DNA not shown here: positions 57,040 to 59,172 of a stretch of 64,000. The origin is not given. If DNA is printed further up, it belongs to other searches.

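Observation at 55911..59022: Two-subunit ATP-citrate lyase (aclB-aclA) directly downstream of fusA, with no other TCA genes in the window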

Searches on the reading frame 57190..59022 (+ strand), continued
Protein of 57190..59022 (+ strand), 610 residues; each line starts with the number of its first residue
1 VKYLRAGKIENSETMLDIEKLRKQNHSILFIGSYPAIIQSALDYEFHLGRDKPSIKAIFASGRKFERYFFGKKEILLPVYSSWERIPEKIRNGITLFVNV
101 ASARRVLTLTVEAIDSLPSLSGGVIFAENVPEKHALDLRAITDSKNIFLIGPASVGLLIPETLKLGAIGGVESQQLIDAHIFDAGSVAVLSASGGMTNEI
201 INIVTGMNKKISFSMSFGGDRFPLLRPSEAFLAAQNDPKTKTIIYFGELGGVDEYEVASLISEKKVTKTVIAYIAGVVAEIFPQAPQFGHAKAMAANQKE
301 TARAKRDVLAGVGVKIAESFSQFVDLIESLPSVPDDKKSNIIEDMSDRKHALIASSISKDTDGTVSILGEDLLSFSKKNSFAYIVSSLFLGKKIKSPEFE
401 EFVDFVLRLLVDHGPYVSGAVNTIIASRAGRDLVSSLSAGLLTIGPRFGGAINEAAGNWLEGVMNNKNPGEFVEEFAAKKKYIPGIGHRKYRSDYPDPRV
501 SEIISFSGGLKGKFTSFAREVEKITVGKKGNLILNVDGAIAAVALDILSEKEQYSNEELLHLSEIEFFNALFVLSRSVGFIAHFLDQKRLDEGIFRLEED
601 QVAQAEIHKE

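Call 52: search_protein_families(library=pfam, proteins=[L051:14736-16565:+, L060:15947-17059:-, L055:14796-16043:-, L059:7658-8770:-, L048:17144-18142:+, L045:15936-17111:+, L056:12093-13916:-, L005:7910-8683:+, L014:7745-8806:+, L032:3647-4471:+], max_evalue=0.00001)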
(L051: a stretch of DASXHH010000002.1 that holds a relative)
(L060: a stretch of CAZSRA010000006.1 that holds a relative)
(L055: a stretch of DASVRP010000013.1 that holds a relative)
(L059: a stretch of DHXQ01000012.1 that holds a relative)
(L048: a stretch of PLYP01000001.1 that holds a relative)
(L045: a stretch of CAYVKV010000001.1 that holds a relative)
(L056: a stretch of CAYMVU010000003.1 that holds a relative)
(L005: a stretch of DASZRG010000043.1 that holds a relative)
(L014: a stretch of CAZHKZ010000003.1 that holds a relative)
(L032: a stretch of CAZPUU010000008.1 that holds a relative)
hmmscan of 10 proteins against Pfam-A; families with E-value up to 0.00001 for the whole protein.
L051:14736-16565:+ (609 aa): 3 families
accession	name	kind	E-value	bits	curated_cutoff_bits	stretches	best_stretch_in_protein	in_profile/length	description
PF01380.27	SIS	-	3.7e-45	153.4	25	2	291-413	2-125/131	SIS domain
PF13522.11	GATase_6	-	7.4e-20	71.7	27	1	65-193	10-130/130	Glutamine amidotransferase domain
PF13537.11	GATase_7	-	8e-13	48.9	25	1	89-196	20-120/123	Glutamine amidotransferase domain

L060:15947-17059:- (370 aa): 3 families
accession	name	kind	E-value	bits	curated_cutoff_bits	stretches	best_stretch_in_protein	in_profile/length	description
PF00483.29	NTP_transferase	-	1.9e-39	136.2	21.2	1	29-304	3-243/245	Nucleotidyl transferase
PF22640.1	ManC_GMP_beta-helix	-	3.7e-11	43.2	27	1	318-368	6-55/55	MannoseP isomerase/GMP-like beta-helix domain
PF12804.13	NTP_transf_3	-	2.9e-07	31.3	27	1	29-137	2-97/160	MobA-like NTP transferase domain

L055:14796-16043:- (415 aa): 1 family
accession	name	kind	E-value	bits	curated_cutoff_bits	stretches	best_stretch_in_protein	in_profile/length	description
PF01757.29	Acyl_transf_3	-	5e-26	92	31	1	9-362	2-322/326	Acyltransferase domain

L059:7658-8770:- (370 aa): 4 families
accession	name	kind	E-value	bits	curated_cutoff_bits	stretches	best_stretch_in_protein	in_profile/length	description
PF00534.26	Glycos_transf_1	-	5.3e-33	114.4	26.4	1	195-345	16-169/172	Glycosyl transferases group 1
PF13692.12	Glyco_trans_1_4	-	5.1e-26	92.1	27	1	196-334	3-142/142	Glycosyl transferases group 1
PF20706.3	GT4-conflict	-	5.5e-09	35.9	26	1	183-307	178-318/385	Family 4 Glycosyltransferase in conflict systems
PF13439.12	Glyco_transf_4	-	2.9e-06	27.8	28.5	0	18-168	5-161/170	Glycosyltransferase Family 4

L048:17144-18142:+ (332 aa): 4 families
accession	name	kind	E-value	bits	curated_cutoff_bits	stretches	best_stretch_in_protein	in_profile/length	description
PF16363.11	GDP_Man_Dehyd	-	4.4e-124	414.7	27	1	6-317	1-332/332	GDP-mannose 4,6 dehydratase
PF01370.27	Epimerase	-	3.3e-69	233.4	20.9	1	5-248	1-239/240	NAD dependent epimerase/dehydratase family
PF04321.23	RmlD_sub_bind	-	3.5e-11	43.2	27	1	5-161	3-132/287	RmlD substrate binding domain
PF05368.20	NmrA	-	5.6e-06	26.6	27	1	3-69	3-68/298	NmrA-like family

L045:15936-17111:+ (391 aa): 1 family
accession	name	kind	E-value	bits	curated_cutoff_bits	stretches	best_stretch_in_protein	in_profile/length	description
PF01702.25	TGT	-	3.7e-98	329.3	26.3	1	15-389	3-353/357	Queuine tRNA-ribosyltransferase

L056:12093-13916:- (607 aa): 1 family
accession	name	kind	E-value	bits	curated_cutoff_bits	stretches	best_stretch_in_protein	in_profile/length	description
PF00404.24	Dockerin_1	-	2.4e-07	31.3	22.9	1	555-601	7-56/57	Dockerin type I domain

L005:7910-8683:+ (257 aa): 1 family
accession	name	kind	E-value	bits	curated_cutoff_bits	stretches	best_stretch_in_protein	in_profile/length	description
PF12706.13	Lactamase_B_2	-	4e-13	49.9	27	1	54-223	28-200/200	Beta-lactamase superfamily domain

L014:7745-8806:+ (353 aa): 5 families
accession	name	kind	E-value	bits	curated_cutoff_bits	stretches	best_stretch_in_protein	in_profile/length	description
PF07478.18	Dala_Dala_lig_C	-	5e-76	255.2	24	1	135-336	1-203/204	D-ala D-ala ligase C-terminus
PF01820.27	Dala_Dala_lig_N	-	1.2e-35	123.1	34.6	1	5-118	1-121/121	D-ala D-ala ligase N-terminus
PF02786.22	CPSase_L_D2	-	2.1e-11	44.2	19.8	1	128-307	1-178/211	Carbamoyl-phosphate synthase L chain, ATP binding domain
PF02222.28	ATP-grasp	-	4.2e-09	36.7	27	1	136-306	3-160/179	ATP-grasp domain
PF13535.11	ATP-grasp_4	-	3e-06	27.4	27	0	167-306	2-149/160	ATP-grasp domain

L032:3647-4471:+ (274 aa): 3 families
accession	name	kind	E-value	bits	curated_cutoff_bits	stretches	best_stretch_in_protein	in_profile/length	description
PF08282.18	Hydrolase_3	-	7.6e-45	154.1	20.9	1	15-267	1-255/255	haloacid dehalogenase-like hydrolase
PF05116.19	S6PP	-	1.9e-09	37.9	20.3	0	187-247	153-213/247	Sucrose-6F-phosphate phosphohydrolase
PF00702.32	Hydrolase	-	2.3e-06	28.6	26.4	0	203-235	159-191/191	haloacid dehalogenase-like hydrolase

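Call 55: search_protein_families(library=ncbifam, proteins=[L067:2344-3636:+, L076:2469-3083:+, L060:15947-17059:-, L051:14736-16565:+, L072:2671-4209:+, L055:14796-16043:-, L053:1344-2543:-, L036:3328-4542:+, L016:15412-16671:+, L025:12940-14091:+], max_evalue=1e-8)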
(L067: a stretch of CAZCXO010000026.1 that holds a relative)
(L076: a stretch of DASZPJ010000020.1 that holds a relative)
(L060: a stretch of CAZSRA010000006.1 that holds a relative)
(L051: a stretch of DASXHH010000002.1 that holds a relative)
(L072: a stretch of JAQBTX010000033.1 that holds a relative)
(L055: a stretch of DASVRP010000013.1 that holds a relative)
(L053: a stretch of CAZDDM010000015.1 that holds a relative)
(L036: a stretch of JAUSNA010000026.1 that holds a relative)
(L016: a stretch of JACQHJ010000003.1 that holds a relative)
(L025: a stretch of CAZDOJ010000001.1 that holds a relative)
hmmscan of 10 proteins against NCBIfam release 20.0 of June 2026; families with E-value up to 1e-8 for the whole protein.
L067:2344-3636:+ (430 aa): 5 families
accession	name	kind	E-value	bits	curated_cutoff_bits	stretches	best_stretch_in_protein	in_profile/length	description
TIGR01455.1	glmM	equivalog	1.2e-133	446.1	447.55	1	6-420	1-431/442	phosphoglucosamine mutase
TIGR03990.1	Arch_GlmM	equivalog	5.6e-86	289.2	439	1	4-423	2-437/444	phosphoglucosamine mutase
NF007088.0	PRK09542.1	equivalog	2.7e-49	168.4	618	1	9-417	15-441/456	phosphomannomutase/phosphoglucomutase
NF046027.1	PhglucPhmanMutPgmG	equivalog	5.4e-46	157.2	600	1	11-374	15-385/460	phosphoglucomutase/phosphomannomutase PgmG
NF011943.0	PRK15414.1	subfamily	5.4e-27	94.9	801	1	9-416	10-440/456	phosphomannomutase CpsG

L076:2469-3083:+ (204 aa): 0 families

L060:15947-17059:- (370 aa): 2 families
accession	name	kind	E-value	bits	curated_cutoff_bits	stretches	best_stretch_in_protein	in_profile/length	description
TIGR01479.1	GMP_PMI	equivalog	1.1e-72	245.4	372.95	1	27-369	2-346/467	mannose-1-phosphate guanylyltransferase/mannose-6-phosphate isomerase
NF012004.0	PRK15460.1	equivalog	3.9e-54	184.1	859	1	26-368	6-355/478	mannose-1-phosphate guanyltransferase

L051:14736-16565:+ (609 aa): 6 families
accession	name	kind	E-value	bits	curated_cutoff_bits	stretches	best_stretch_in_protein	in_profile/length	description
NF001484.0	PRK00331.1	subfamily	5.9e-233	774.6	381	1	1-609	1-601/601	isomerizing glutamine--fructose-6-phosphate transaminase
TIGR01135.1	glmS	equivalog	1.9e-226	753.3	418.05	1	2-609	1-607/607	glutamine--fructose-6-phosphate transaminase (isomerizing)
NF046059.1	NagB_SO3506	equivalog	1.2e-33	116.9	430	1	300-604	44-325/330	glucosamine-6-phosphate deaminase NagB-II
NF041128.1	glucosaP_deam_GlmD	equivalog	4.3e-31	108.3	580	1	300-606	37-321/323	glucosamine-6-phosphate deaminase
TIGR01134.1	purF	equivalog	1.3e-29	103.9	350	1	2-228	1-230/432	amidophosphoribosyltransferase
TIGR01536.1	asn_synth_AEB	equivalog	3.6e-10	39.5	267.1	1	2-204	1-173/517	asparagine synthase (glutamine-hydrolyzing)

L072:2671-4209:+ (512 aa): 1 family
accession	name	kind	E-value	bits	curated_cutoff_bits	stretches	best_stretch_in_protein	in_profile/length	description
TIGR02751.1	PEPCase_arch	equivalog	8.6e-145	483.4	146.05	1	12-512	1-506/506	phosphoenolpyruvate carboxylase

L055:14796-16043:- (415 aa): 0 families

L053:1344-2543:- (399 aa): 58 families (the best 25 are shown)
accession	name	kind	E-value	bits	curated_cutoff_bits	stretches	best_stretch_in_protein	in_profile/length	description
NF005744.0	PRK07568.1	subfamily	6.3e-156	519.2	389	1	3-398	2-395/398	pyridoxal phosphate-dependent aminotransferase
NF041091.1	asp_aminotase_Arch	equivalog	1.1e-61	208.8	550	1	5-392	1-374/376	aspartate aminotransferase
NF041364.1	GntC_guanitoxin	equivalog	2.7e-59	200.9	415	1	35-391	2-355/356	guanitoxin biosynthesis PLP-dependent (S)-gamma-hydroxy-L-arginine cyclodehydratase GntC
NF006230.0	PRK08363.1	equivalog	8.8e-55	186.1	534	1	4-395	4-394/398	alanine aminotransferase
NF005817.0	PRK07683.1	equivalog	1.4e-54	185.3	575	1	3-395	4-383/387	aminotransferase A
NF006756.0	PRK09276.1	subfamily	1.6e-54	185.3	507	1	3-391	3-384/387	LL-diaminopimelate aminotransferase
NF004770.0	PRK06108.1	subfamily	3e-54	184.3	422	1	2-395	11-394/396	pyridoxal phosphate-dependent aminotransferase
NF005588.0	PRK07309.1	equivalog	5e-54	183.7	576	1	2-396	5-389/391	pyridoxal phosphate-dependent aminotransferase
NF005816.0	PRK07682.1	equivalog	1.1e-53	182.3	620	1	3-397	5-387/390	aminotransferase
TIGR03540.1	DapC_direct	equivalog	1.4e-53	182.2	593.25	1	4-391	2-382/383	LL-diaminopimelate aminotransferase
NF005305.0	PRK06836.1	equivalog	2.8e-50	171.7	376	1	14-397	15-395/396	pyridoxal phosphate-dependent aminotransferase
NF004975.0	PRK06348.1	equivalog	4e-49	167.6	549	1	22-391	21-381/384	pyridoxal phosphate-dependent aminotransferase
NF006229.0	PRK08361.1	equivalog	4.8e-49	167.4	624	1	4-395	10-390/391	aspartate aminotransferase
NF005855.0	PRK07777.1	equivalog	5.6e-49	167.5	553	1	36-392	33-387/391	pyridoxal phosphate-dependent aminotransferase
NF006514.0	PRK08960.1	equivalog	1.1e-47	162.7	554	1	3-395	4-387/388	pyridoxal phosphate-dependent aminotransferase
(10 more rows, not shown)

L036:3328-4542:+ (404 aa): 0 families

L016:15412-16671:+ (419 aa): 6 families
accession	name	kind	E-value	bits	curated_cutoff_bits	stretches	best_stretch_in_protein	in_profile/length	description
TIGR01048.1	lysA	equivalog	1.1e-91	307.5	297.9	1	7-408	11-414/417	diaminopimelate decarboxylase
NF006515.0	PRK08961.1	equivalog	6e-62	209.8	802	1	13-388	495-859/861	bifunctional aspartate kinase/diaminopimelate decarboxylase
TIGR03099.1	dCO2ase_PEP1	hypoth_equivalog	2e-41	142.4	478.45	1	20-386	24-396/398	pyridoxal-dependent decarboxylase, exosortase A system-associated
NF052544.1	OrLyDeCDokD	equivalog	2.5e-39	135.2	700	1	4-407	25-456/461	ornithine/lysine decarboxylase DokD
NF041039.1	FslC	exception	1.8e-23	83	500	1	7-374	14-390/418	rhizoferrin biosystnesis N-citrylornithine decarboxylase FslC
TIGR01273.1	speA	equivalog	4.4e-10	38.7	624.1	1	156-296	210-357/624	arginine decarboxylase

L025:12940-14091:+ (383 aa): 0 families

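Call 72: find_encoding_contigs(protein=P0001, flank=10000, max_places=3)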
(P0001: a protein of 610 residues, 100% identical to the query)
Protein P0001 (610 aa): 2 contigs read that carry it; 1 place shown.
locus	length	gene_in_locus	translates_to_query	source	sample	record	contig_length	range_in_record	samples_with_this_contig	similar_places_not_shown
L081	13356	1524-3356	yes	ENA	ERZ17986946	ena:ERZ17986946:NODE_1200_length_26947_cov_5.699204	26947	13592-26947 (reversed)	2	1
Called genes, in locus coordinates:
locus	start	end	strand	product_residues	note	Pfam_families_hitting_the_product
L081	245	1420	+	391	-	PF24948:Citrate_synth_N, PF16114:Citrate_bind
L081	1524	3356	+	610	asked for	PF00549:Ligase_CoA, PF00285:Citrate_synt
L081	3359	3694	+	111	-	-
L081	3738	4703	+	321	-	PF01565:FAD_binding_4, PF02873:MurB_C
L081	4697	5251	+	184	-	-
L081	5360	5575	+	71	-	-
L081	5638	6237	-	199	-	PF00730:HhH-GPD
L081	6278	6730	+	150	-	PF00293:NUDIX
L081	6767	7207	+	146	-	PF00293:NUDIX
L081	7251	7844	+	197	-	-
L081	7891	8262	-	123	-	PF00903:Glyoxalase (weak), PF18029:Glyoxalase_6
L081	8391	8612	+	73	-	-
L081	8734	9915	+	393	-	PF00009:GTP_EFTU, PF03144:GTP_EFTU_D2, PF03143:GTP_EFTU_D3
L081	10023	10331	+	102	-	PF00338:Ribosomal_S10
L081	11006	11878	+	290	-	PF00297:Ribosomal_L3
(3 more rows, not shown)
